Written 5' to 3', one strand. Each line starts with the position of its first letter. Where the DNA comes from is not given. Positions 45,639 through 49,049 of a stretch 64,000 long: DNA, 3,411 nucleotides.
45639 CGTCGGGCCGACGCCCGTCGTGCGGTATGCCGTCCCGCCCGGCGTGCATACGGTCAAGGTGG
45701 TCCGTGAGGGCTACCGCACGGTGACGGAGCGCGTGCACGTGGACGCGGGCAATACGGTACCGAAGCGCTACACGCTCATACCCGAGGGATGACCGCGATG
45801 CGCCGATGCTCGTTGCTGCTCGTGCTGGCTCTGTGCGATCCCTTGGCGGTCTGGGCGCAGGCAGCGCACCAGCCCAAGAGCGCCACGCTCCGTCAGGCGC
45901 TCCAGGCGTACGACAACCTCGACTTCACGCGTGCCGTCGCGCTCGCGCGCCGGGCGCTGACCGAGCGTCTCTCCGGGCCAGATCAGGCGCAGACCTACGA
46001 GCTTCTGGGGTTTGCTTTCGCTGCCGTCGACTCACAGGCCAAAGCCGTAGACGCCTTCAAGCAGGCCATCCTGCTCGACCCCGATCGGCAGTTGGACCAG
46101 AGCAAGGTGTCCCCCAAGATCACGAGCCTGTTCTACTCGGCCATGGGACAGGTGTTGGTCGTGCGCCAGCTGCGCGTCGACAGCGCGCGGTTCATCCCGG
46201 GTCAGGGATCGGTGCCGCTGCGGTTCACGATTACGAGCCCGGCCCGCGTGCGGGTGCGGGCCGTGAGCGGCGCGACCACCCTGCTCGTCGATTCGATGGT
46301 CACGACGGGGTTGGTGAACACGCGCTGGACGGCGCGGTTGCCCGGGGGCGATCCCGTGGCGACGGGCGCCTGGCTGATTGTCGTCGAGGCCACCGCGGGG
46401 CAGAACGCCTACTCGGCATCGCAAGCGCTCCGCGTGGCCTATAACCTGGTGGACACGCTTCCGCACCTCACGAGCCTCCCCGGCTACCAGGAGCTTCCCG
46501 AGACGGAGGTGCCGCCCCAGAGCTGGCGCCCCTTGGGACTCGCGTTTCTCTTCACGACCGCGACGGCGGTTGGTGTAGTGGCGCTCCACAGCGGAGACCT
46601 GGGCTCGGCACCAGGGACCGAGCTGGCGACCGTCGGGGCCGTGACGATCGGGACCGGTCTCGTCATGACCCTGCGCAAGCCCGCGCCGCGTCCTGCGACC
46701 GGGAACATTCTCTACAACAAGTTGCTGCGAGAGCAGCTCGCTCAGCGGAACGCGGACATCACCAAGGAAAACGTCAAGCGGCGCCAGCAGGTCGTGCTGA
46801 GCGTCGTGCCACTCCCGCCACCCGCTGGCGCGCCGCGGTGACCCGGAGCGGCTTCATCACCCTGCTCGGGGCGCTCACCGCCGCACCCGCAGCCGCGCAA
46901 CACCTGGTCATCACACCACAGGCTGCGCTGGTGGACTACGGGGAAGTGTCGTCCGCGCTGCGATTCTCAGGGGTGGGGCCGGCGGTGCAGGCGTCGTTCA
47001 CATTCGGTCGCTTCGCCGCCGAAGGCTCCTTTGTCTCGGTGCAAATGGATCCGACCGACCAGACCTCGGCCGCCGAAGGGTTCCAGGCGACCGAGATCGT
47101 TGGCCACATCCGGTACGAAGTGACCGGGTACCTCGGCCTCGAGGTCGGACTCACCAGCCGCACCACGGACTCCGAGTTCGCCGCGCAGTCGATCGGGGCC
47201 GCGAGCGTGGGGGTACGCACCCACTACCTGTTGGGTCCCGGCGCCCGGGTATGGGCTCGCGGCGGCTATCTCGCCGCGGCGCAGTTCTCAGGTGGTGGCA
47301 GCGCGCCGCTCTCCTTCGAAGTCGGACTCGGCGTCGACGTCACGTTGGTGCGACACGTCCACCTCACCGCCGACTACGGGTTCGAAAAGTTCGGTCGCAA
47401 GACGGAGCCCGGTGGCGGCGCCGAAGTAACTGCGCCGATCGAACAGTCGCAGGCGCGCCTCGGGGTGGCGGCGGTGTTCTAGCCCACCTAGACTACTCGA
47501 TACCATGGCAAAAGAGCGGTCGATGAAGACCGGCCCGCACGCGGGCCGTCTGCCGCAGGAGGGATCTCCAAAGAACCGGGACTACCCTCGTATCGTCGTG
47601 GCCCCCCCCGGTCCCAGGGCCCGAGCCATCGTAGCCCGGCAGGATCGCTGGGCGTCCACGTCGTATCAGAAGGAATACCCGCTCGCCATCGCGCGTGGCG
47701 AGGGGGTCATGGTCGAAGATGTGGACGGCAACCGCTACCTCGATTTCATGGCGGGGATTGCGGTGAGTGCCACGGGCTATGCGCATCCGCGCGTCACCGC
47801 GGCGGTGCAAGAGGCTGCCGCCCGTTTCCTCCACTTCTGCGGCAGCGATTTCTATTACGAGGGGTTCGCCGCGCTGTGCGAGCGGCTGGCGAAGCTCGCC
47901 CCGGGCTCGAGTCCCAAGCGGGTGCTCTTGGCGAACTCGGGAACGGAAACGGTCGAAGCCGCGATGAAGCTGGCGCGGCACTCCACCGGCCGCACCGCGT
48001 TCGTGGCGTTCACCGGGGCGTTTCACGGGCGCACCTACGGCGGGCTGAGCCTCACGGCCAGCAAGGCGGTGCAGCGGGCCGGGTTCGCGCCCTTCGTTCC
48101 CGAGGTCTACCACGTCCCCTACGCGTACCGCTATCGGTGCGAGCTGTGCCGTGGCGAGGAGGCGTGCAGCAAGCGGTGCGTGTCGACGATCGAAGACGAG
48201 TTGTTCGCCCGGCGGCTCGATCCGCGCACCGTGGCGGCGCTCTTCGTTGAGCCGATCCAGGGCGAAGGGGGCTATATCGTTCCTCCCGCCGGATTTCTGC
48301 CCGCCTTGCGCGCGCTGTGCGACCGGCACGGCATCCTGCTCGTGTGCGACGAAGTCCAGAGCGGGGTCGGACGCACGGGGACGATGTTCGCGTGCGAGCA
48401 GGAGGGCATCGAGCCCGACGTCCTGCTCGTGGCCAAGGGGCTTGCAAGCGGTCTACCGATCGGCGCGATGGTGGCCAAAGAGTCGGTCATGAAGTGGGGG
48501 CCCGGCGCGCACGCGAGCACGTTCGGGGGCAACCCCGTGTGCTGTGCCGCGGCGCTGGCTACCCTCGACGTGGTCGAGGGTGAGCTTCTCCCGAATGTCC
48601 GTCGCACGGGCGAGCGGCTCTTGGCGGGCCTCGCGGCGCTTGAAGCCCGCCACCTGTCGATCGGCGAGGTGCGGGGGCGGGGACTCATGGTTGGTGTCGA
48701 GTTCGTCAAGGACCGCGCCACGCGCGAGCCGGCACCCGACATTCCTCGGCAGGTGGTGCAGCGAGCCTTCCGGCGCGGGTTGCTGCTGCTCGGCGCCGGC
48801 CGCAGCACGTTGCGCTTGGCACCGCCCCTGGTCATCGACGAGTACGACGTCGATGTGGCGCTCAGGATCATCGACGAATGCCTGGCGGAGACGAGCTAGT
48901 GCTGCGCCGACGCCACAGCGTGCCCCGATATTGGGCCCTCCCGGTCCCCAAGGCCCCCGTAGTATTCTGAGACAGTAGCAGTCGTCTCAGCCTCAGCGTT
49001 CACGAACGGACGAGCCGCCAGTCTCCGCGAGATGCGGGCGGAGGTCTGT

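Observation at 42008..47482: Candidate trans-envelope signalling operon built around a Zn-ribbon / PEGA Ser/Thr kinase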

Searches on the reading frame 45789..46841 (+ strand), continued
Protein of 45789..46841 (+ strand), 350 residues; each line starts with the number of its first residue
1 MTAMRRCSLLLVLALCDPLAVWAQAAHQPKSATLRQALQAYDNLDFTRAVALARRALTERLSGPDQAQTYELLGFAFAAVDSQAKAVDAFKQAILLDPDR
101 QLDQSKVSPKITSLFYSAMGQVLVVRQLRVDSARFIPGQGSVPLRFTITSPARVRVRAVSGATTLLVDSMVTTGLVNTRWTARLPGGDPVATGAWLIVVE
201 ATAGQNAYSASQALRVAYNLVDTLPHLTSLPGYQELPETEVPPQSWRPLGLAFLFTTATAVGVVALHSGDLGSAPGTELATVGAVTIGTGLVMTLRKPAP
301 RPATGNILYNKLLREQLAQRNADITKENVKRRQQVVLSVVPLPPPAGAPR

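Call 47: fold_search(model_id=the predicted structure, library=pdb)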
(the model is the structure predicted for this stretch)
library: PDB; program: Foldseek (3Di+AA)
matches with E <= 10: 1486; with E <= 0.001: 0
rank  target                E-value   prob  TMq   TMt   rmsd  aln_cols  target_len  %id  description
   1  6mbz_B                2.5e-03  0.77  0.18  0.13  15.3       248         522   10  Structure of Transcription Factor (released 2019-06-19)
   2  8jmw_A                4.3e-03  1.00  0.21  0.15   3.0        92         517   11  Fibril form of serine peptidase Vpr (released 2023-12-06)
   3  6mbz_A                5.1e-03  0.63  0.17  0.13  16.0       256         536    8  Structure of Transcription Factor (released 2019-06-19)
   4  1na3_A                5.7e-03  1.00  0.20  0.75   3.4        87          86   20  Design of Stable alpha-Helical Arrays from an Idealized TPR Motif (released 2003-06-03)
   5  6za2_A                6.8e-03  1.00  0.19  0.07   5.6        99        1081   17  Crystal structure of dimeric latent PorU from Porphyromonas gingivalis (released 2021-09-29)
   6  7ubt                  6.8e-03  0.75  0.20  0.14  15.2       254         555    9  Stat5a Core in complex with Compound 18 (released 2023-02-15)
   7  8ump_A                8.5e-03  1.00  0.20  0.54   4.8        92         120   18  T33-ml35 - Designed Tetrahedral Protein Cage Using Machine Learning Algorithms (released 2023-11-15)
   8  6vfh_A                9.5e-03  1.00  0.20  0.55   3.6        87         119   20  De novo designed tetrahedral nanoparticle T33_dn10 (released 2020-08-12)
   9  1na0_A                1.0e-02  1.00  0.20  0.56   4.1        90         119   19  Design of Stable alpha-Helical Arrays from an Idealized TPR Motif (released 2003-06-03)
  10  4rrp_R                1.0e-02  0.99  0.18  0.37   5.2       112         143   12  Crystal Structure of the Fab complexed with antigen Asf1p, Northeast Structural Genomics Consortium (NESG) Target PdR1 (released 2014-12-31)
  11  6ncy_A                1.0e-02  0.85  0.15  0.10   8.4       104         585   14  Crystal structure of hybrid beta-glucuronidase/beta-galacturonidase from Fusicatenibacter saccharivorans (released 2019-02-20)
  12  9gzg_A                1.2e-02  1.00  0.19  0.41   4.7        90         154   20  Crystal structure of CTPR4E4 mutant (released 2025-10-15)
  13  6v8e_D                1.3e-02  1.00  0.20  0.55   4.3        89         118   19  Computationally designed C3-symmetric homotrimer from TPR repeat protein (released 2020-08-12)
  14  6nsv_A                1.4e-02  1.00  0.20  0.51   4.3        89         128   16  Crystal structure of the human CHIP TPR domain in complex with a 5mer acetylated optimized peptide (released 2019-07-31)
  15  6v8e_A                1.5e-02  1.00  0.20  0.55   4.3        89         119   19  Computationally designed C3-symmetric homotrimer from TPR repeat protein (released 2020-08-12)
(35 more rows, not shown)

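Call 50: find_encoding_contigs(protein=P0404, flank=10000, max_places=2)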
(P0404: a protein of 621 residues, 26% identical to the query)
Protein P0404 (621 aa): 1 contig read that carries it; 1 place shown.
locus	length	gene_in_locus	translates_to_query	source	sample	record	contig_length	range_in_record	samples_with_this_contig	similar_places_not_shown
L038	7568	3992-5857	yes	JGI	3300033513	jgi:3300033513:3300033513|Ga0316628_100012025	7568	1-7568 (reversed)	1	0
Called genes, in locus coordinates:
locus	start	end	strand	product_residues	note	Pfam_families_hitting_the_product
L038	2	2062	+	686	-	?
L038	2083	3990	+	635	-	PF00069:Pkinase, PF03109:ABC1 (faint), PF07714:PK_Tyr_Ser-Thr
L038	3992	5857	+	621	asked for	PF08308:PEGA (weak)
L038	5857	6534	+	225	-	-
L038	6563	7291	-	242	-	PF00498:FHA, PF16697:Yop-YscD_cpl, PF00498:FHA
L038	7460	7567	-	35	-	?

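Call 51: find_encoding_contigs(protein=P0409, flank=10000, max_places=2)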
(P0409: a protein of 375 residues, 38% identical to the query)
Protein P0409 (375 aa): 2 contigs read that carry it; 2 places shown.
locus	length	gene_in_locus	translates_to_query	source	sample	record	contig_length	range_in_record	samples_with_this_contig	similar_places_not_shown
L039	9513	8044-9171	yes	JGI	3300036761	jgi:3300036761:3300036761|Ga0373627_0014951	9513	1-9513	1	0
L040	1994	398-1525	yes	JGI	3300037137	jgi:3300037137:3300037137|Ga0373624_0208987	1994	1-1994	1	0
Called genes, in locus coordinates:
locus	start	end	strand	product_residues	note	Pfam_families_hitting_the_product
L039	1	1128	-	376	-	?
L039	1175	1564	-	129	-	PF01850:PIN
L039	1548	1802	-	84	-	PF02604:PhdYeFM_antitox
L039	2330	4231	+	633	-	PF00069:Pkinase, PF03109:ABC1 (faint), PF07714:PK_Tyr_Ser-Thr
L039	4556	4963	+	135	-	-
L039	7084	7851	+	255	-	-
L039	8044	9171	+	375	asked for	PF13505:OMP_b-brl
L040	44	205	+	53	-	PF00415:RCC1 (faint), PF25390:WD40_RLD, PF13540:RCC1_2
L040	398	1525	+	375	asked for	PF13505:OMP_b-brl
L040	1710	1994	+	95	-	?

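Call 52: find_encoding_contigs(protein=P0402, flank=10000, max_places=2)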
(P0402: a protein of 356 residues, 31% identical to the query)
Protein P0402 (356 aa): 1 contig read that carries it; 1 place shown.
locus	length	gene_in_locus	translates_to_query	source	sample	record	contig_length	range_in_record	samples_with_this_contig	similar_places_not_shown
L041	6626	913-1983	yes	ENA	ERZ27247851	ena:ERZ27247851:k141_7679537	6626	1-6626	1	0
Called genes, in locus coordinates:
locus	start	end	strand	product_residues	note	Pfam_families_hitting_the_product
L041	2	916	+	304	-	?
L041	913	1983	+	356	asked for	-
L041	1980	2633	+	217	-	-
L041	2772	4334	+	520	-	PF02412:TSP_3 (faint), PF00691:OmpA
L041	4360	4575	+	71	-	PF11127:YgaP-like_TM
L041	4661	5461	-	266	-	-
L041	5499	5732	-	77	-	-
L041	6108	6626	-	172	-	?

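Call 63: search_protein_families(library=pfam, proteins=[P0404, P0398, L038:2083-3990:+, L036:700-2193:+, L035:5056-5724:+, L031:8349-10004:+, P0363, P0379], max_evalue=0.01)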
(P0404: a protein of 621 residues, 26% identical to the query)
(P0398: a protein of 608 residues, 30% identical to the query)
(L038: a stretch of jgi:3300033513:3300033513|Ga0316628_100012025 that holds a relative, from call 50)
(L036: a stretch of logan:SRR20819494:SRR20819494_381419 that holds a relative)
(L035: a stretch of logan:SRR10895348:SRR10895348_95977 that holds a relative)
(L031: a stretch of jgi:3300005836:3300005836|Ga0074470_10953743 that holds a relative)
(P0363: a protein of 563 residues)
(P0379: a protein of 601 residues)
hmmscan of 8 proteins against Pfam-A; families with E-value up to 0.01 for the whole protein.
P0404 (621 aa): 5 families
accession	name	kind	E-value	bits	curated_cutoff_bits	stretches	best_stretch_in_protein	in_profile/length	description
PF08308.17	PEGA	-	6.6e-12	45.6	20.8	2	219-279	3-63/71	PEGA domain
PF13860.13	FlgD_ig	-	4.7e-05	23.7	27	1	413-475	11-78/79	FlgD Ig-like domain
PF13620.12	CarboxypepD_reg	-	0.0009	20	32.3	0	243-280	40-78/82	Carboxypeptidase regulatory-like domain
PF07719.23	TPR_2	-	0.0012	19.2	27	0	100-117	16-33/34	Tetratricopeptide repeat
PF21226.3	MalQ_N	-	0.0032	18.2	24.1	0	410-476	11-82/91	MalQ N-terminal beta sandwich domain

P0398 (608 aa): 5 families
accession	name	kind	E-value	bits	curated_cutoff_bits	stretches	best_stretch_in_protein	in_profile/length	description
PF08308.17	PEGA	-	3.2e-13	49.8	20.8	2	208-267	4-63/71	PEGA domain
PF13620.12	CarboxypepD_reg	-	2.1e-06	28.4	32.3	1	162-200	42-81/82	Carboxypeptidase regulatory-like domain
PF13860.13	FlgD_ig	-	1e-05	25.8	27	1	398-462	11-78/79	FlgD Ig-like domain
PF07719.23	TPR_2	-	7.9e-05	22.9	27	1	75-105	3-33/34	Tetratricopeptide repeat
PF13432.12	TPR_16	-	0.00088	20.1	32.7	1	49-105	12-63/65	Tetratricopeptide repeat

L038:2083-3990:+ (635 aa): 7 families
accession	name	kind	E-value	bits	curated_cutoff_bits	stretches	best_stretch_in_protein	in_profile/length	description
PF00069.31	Pkinase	-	9e-48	163.4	31.7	1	55-269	3-212/263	Protein kinase domain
PF07714.23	PK_Tyr_Ser-Thr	-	9.9e-32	110.7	23.1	1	55-266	3-217/258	Protein tyrosine and serine/threonine kinase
PF03109.22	ABC1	-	3.9e-06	26.6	22.9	1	99-205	119-219/244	ABC1 atypical kinase-like domain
PF13240.11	Zn_Ribbon_1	-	2.6e-05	24.3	25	1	3-23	2-22/23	zinc-ribbon domain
PF01636.29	APH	-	0.00036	20.8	23.2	1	127-200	127-197/239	Phosphotransferase enzyme family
PF12773.13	DZR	-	0.0028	18.2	27.3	1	3-24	1-22/45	Double zinc ribbon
PF14531.12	Kinase-like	-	0.0053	16.5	25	0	148-258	138-255/289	Kinase-like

L036:700-2193:+ (497 aa): 4 families
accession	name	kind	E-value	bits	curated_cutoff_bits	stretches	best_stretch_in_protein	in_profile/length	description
PF00069.31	Pkinase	-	1e-21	78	31.7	1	66-257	16-204/263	Protein kinase domain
PF07714.23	PK_Tyr_Ser-Thr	-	3.3e-14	53.3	23.1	1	93-244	45-198/258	Protein tyrosine and serine/threonine kinase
PF08308.17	PEGA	-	9.8e-11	41.8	20.8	1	429-488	4-64/71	PEGA domain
PF13620.12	CarboxypepD_reg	-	0.0024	18.6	32.3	1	455-492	44-81/82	Carboxypeptidase regulatory-like domain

L035:5056-5724:+ (222 aa): 1 family
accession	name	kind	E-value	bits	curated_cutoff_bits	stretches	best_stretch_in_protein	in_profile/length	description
PF18621.7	Rv3651-like_middle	-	0.0029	18.5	31.1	0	53-75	59-81/110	Rv3651-like, middle domain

L031:8349-10004:+ (551 aa): 9 families
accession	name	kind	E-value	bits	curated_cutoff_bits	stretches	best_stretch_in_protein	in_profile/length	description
PF00069.31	Pkinase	-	2.6e-45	155.3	31.7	1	54-300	1-252/263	Protein kinase domain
PF07714.23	PK_Tyr_Ser-Thr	-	2.3e-30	106.2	23.1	1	56-299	3-248/258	Protein tyrosine and serine/threonine kinase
PF08308.17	PEGA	-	9.8e-07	29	20.8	1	399-460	3-67/71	PEGA domain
PF03109.22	ABC1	-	4.7e-06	26.4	22.9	1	96-202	117-217/244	ABC1 atypical kinase-like domain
PF01636.29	APH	-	5.6e-05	23.4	23.2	1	127-199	124-197/239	Phosphotransferase enzyme family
PF13240.11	Zn_Ribbon_1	-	0.00016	21.8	25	1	3-21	2-20/23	zinc-ribbon domain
PF12773.13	DZR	-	0.00096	19.7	27.3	1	3-21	27-45/45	Double zinc ribbon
PF13248.11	Zn_ribbon_3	-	0.0012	18.7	27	1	2-22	4-24/26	zinc-ribbon domain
PF10571.15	UPF0547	-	0.0034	17.9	29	1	2-21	2-21/26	Uncharacterised protein family UPF0547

P0363 (563 aa): 4 families
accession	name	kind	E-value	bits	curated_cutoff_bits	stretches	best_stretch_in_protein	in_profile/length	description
PF23558.1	TPR_P4H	-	1.3e-09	38.5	27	0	135-200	10-75/91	Prolyl 4-hydroxylase peptide-substrate-binding domain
PF07719.23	TPR_2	-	5.3e-05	23.5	27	0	69-101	2-34/34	Tetratricopeptide repeat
PF13860.13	FlgD_ig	-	0.0017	18.7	27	0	347-394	19-67/79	FlgD Ig-like domain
PF13174.12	TPR_6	-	0.0032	18.5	26.3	0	74-99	6-31/33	Tetratricopeptide repeat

P0379 (601 aa): 3 families
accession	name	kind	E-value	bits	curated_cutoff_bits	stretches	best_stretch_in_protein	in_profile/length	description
PF08308.17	PEGA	-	4.4e-13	49.4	20.8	2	199-258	3-63/71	PEGA domain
PF07719.23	TPR_2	-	2.3e-07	30.9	27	1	67-98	2-33/34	Tetratricopeptide repeat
PF00515.34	TPR_1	-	0.0086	16.3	27.8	0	67-98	2-33/34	Tetratricopeptide repeat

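Call 81: search_protein_families(library=padloc, proteins=[window:45789-46841:+], max_evalue=0.001)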
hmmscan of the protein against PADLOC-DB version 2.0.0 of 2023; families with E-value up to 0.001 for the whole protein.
window:45789-46841:+ (350 aa): 0 families

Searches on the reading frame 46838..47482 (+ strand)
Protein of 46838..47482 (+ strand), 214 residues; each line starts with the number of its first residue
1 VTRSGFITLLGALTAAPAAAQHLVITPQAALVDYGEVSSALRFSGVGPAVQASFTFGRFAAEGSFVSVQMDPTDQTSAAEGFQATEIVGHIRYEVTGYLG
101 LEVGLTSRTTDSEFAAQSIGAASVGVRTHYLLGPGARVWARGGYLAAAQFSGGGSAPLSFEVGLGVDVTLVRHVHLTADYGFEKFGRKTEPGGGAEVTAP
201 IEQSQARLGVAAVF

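Call 3: search_protein_families(library=pfam, proteins=[window:46838-47482:+], max_evalue=0.1)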
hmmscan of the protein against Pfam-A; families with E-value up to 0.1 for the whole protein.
window:46838-47482:+ (214 aa): 1 family
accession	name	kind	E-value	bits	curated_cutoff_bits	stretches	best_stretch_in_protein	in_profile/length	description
PF13505.12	OMP_b-brl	-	3.9e-05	24.3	28.7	1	44-214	7-175/175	Outer membrane protein beta-barrel domain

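Call 4: search_protein_families(library=ncbifam, proteins=[window:46838-47482:+], max_evalue=0.1)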
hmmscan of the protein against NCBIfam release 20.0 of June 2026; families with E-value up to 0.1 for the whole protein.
window:46838-47482:+ (214 aa): 0 families

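Call 67: search_solved_structures(query=A6, max_evalue=10)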
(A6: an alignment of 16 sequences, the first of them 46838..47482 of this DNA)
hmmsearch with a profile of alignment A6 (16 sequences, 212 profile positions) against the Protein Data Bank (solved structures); distinct sequences matched with E-value up to 10: 4.
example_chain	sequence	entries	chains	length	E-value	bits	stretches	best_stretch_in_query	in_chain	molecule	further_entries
2o4v_A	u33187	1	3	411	0.19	14.5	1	44-93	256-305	Porin P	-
8uzl_A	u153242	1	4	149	0.6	12.9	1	84-172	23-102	Designed Transmembrane beta-barrel TMB10_163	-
4rjw_A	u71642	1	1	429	0.71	12.7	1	46-94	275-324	Porin O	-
4rjx_A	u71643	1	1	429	0.71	12.7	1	46-94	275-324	Porin O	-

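Call 81: search_protein_families(library=padloc, proteins=[window:46838-47482:+], max_evalue=0.001)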
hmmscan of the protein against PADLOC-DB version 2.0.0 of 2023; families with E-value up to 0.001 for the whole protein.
window:46838-47482:+ (214 aa): 0 families

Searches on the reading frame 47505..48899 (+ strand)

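Call 3: search_protein_families(library=pfam, proteins=[window:47505-48899:+], max_evalue=0.1)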
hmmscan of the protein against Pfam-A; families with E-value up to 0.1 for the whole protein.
window:47505-48899:+ (464 aa): 1 family
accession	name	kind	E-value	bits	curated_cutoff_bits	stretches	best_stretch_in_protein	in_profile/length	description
PF00202.27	Aminotran_3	-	3.3e-122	408.5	30.5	1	56-460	7-403/403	Aminotransferase class-III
